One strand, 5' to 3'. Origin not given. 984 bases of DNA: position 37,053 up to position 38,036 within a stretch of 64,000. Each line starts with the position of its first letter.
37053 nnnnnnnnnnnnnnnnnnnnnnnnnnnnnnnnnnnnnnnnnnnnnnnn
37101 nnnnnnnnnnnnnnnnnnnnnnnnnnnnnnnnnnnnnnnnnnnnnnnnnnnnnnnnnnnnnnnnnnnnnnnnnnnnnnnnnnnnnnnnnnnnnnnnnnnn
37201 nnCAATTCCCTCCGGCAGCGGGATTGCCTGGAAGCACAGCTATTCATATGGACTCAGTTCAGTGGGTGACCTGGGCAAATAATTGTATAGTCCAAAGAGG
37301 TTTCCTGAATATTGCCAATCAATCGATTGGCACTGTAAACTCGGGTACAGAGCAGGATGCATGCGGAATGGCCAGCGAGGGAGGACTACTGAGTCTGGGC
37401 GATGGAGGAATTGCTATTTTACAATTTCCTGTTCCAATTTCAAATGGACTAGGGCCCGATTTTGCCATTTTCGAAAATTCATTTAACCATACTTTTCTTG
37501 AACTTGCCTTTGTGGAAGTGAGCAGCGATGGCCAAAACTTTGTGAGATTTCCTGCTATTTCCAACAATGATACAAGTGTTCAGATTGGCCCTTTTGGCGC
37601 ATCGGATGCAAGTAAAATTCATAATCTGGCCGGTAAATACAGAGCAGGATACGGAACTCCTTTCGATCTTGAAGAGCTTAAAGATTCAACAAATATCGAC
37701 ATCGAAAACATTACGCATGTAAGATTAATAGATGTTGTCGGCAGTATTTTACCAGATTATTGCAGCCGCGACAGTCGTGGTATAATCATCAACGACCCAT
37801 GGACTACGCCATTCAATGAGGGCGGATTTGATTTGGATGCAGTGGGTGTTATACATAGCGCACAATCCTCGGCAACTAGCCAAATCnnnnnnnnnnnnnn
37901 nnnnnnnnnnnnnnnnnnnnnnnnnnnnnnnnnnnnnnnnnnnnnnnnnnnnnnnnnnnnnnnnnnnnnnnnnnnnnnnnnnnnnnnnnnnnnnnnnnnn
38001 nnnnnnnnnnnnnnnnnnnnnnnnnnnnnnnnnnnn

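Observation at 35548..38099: Cobalamin riboswitch controlling two T9SS-secreted proteins of unknown function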

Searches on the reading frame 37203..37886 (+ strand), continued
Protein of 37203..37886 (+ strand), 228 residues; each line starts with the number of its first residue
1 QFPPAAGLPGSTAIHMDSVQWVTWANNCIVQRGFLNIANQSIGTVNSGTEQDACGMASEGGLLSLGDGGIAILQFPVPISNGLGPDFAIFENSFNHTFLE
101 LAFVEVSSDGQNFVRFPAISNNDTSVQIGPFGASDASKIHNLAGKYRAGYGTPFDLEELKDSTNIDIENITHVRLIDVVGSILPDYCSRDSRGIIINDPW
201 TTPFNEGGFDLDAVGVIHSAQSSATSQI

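Call 95: search_solved_structures(query=P0353, max_evalue=1, show_alignments=5)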
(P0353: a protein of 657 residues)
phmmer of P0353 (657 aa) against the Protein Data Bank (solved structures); distinct sequences matched with E-value up to 1: 16.
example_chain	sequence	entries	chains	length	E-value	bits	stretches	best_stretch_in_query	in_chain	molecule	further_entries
8bmy_A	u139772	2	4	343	9.9e-29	103.6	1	27-347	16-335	Putative surface layer protein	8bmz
8bn0_A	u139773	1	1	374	1.3e-28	103.2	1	27-347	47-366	Putative surface layer protein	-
3dsm_A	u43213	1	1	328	1.6e-28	103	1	28-347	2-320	uncharacterized protein BACUNI_02894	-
8baz_A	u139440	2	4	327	1.9e-28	102.7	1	28-347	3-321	Surface layer protein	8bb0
8bmx_D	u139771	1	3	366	3.1e-28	102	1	27-345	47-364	YncE family protein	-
8bai_A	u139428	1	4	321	3.4e-28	101.9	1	28-345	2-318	Surface layer protein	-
8okv_B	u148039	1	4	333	4.9e-28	101.3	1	28-345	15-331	Putative surface layer protein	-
8p97_B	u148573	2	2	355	5.5e-28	101.2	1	27-345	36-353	Putative surface layer protein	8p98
8puj_A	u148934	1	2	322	6.9e-28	100.8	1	28-345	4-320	YncE family protein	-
8ptd_A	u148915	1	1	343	2.2e-14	56.2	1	29-349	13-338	YncE family protein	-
8blw_B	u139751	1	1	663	2.3e-14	56.2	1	28-447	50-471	YncE family protein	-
8ptf_A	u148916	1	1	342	2.3e-14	56.2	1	29-349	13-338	YncE family protein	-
1l0q_A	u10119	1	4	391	5.2e-09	38.5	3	133-206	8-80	Surface layer protein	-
8glk_D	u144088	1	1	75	0.00019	23.4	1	589-655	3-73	Endonuclease I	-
8glj_D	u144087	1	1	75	0.011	17.6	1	587-656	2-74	Por secretion system C-terminal sorting domain-containing protein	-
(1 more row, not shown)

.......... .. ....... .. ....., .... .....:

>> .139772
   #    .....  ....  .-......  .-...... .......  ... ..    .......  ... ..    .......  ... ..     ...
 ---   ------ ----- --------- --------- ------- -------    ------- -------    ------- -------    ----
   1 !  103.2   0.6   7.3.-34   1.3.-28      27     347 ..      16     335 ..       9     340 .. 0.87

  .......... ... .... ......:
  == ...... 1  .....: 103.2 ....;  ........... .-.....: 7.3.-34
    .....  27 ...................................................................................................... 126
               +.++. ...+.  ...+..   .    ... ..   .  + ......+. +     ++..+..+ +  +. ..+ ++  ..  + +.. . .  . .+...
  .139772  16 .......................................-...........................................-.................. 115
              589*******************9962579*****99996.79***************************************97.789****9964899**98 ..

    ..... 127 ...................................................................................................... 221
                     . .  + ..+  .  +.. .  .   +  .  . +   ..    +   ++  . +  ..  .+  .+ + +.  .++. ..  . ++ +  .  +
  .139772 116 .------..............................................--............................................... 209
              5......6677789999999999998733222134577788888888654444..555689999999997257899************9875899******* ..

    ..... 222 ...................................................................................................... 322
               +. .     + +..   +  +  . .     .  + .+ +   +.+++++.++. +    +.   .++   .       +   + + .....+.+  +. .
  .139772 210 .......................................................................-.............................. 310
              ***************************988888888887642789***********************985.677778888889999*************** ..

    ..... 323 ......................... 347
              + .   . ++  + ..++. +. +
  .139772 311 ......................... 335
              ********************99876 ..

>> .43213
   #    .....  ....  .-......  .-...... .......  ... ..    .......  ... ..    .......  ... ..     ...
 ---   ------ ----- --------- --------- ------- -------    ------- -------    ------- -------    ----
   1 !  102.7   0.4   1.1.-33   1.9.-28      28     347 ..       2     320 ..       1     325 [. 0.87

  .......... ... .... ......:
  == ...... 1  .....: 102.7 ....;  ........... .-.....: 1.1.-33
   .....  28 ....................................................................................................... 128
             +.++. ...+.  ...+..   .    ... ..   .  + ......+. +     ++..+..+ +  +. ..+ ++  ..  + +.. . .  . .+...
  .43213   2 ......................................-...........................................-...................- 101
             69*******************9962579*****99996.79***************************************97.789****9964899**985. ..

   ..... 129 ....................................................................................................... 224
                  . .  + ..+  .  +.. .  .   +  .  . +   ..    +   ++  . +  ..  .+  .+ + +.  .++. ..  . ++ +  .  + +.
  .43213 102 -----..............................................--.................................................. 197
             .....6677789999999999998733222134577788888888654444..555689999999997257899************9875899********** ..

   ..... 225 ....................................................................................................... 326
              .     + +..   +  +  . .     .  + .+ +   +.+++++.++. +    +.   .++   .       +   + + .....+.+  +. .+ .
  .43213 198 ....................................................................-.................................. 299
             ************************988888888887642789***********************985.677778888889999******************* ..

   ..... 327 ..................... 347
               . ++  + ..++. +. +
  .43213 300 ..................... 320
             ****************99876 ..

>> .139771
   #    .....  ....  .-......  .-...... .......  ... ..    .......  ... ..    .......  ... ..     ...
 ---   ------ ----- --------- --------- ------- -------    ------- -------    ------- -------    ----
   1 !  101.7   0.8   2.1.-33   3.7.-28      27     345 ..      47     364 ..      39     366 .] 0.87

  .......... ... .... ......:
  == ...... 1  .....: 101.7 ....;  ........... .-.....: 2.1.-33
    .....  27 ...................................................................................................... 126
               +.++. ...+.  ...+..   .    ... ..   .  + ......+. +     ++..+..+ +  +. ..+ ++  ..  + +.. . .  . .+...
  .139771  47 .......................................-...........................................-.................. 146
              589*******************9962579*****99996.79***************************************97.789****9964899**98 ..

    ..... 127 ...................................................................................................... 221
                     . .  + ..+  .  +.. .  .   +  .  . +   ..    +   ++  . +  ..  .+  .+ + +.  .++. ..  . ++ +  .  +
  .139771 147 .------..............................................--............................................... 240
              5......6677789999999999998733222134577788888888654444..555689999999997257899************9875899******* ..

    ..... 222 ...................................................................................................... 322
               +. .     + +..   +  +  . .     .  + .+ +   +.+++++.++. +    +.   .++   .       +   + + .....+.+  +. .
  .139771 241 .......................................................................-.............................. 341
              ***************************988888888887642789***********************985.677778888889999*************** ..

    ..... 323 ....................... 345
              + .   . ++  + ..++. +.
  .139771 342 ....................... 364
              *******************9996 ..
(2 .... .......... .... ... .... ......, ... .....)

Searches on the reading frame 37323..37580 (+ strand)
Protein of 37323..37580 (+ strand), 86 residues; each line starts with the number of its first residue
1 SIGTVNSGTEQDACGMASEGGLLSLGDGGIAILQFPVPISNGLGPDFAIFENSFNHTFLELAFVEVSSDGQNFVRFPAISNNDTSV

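Call 92: search_solved_structures(query=A6, max_evalue=10, show_alignments=4)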
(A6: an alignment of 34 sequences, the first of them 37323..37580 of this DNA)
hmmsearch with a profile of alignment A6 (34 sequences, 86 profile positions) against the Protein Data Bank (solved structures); distinct sequences matched with E-value up to 10: 4.
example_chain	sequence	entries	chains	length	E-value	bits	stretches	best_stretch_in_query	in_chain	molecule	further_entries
8blw_B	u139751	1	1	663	0.08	16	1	12-53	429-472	YncE family protein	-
1xsr_A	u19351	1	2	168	1.7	11.7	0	38-66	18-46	Ureidoglycolate hydrolase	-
1xsq_A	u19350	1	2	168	1.7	11.7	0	38-66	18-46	Ureidoglycolate hydrolase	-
1yqc_A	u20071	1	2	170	1.7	11.7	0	38-66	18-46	Ureidoglycolate hydrolase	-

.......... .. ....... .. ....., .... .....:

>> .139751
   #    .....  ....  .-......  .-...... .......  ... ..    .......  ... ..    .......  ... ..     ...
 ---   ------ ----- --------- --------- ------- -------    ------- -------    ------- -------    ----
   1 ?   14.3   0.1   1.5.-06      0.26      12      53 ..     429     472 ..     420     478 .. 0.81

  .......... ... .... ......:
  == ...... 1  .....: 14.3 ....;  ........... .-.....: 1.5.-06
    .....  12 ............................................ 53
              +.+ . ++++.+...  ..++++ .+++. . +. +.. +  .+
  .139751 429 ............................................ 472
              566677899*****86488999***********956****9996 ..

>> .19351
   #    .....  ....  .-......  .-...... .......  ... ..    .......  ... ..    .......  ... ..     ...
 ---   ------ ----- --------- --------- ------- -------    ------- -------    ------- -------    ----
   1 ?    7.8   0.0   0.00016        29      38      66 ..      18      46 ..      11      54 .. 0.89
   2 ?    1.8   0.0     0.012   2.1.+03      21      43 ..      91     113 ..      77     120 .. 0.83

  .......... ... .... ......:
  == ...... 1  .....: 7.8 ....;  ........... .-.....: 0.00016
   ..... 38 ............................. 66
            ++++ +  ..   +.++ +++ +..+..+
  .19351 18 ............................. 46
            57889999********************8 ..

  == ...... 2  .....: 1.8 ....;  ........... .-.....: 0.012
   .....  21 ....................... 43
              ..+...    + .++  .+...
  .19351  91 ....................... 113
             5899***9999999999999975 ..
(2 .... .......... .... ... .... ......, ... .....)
